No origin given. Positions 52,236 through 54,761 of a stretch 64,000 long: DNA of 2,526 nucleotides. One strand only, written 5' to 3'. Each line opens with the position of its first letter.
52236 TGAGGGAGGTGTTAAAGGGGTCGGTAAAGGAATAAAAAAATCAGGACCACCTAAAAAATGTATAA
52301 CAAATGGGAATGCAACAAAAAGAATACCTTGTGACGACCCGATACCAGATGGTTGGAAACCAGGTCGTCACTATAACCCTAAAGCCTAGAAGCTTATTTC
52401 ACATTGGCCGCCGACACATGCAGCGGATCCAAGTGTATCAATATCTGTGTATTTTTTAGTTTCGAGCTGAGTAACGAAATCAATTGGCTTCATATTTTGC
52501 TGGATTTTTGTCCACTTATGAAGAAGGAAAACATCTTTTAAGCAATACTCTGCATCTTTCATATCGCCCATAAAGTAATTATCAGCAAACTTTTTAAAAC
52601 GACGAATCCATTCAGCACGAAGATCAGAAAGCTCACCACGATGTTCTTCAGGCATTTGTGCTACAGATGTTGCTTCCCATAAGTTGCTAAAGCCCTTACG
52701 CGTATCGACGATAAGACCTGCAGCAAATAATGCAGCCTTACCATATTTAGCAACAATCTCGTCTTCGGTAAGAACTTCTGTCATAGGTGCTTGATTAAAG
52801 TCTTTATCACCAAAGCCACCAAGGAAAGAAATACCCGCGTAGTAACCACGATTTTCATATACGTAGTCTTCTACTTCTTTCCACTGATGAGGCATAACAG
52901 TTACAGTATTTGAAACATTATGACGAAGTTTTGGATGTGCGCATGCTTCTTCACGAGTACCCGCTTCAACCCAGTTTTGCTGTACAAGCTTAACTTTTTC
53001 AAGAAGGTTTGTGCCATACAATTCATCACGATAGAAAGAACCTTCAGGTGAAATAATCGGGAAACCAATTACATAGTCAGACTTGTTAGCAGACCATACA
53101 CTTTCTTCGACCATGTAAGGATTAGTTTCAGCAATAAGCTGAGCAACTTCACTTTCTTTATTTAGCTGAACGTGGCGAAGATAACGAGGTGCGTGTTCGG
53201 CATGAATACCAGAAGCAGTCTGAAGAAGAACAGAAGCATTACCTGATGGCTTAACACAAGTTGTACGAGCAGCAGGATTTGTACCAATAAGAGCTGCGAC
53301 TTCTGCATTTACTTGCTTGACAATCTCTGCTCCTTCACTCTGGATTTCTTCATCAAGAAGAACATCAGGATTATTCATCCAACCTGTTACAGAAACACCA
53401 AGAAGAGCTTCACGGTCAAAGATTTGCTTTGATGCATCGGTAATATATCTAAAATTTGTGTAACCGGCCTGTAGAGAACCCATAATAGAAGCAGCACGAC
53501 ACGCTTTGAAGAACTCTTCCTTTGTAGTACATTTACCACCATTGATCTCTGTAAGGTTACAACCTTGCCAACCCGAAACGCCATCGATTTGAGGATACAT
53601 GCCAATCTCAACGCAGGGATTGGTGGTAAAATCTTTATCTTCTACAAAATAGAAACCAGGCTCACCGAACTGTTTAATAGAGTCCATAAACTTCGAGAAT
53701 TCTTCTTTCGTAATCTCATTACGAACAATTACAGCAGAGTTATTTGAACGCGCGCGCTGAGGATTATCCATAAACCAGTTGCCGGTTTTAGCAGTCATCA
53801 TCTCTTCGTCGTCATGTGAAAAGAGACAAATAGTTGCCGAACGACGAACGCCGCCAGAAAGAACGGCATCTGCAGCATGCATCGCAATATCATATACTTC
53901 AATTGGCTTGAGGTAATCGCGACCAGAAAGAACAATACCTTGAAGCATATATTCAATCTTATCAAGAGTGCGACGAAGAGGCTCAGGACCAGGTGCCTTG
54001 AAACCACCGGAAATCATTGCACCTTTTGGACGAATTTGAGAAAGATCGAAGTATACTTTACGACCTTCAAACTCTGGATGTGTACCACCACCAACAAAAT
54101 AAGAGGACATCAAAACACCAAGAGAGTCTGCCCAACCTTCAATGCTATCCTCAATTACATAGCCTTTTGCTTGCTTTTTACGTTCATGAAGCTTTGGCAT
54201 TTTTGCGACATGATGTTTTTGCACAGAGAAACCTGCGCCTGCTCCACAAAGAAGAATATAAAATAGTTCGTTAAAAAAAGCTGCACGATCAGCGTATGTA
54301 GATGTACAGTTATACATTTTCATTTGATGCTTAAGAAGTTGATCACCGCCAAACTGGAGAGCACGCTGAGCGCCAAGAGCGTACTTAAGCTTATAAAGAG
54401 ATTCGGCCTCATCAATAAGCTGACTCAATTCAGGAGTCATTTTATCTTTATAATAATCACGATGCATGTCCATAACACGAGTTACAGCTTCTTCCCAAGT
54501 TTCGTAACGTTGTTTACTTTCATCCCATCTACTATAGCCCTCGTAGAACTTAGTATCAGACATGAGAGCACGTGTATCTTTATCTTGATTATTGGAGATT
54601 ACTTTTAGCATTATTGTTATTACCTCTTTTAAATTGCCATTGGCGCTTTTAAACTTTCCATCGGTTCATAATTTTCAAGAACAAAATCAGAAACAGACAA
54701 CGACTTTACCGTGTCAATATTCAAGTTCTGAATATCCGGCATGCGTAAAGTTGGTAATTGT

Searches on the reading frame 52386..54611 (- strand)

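Call 12: search_protein_families(library=phrogs, proteins=[window:52386-54611:-], max_evalue=0.00001)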
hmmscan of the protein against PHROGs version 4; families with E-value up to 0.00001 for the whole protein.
window:52386-54611:- (741 aa): 1 family
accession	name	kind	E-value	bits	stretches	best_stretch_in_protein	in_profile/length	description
phrog_367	-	DNA, RNA and nucleotide metabolism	9e-97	325.9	1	22-619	39-668/701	ribonucleotide reductase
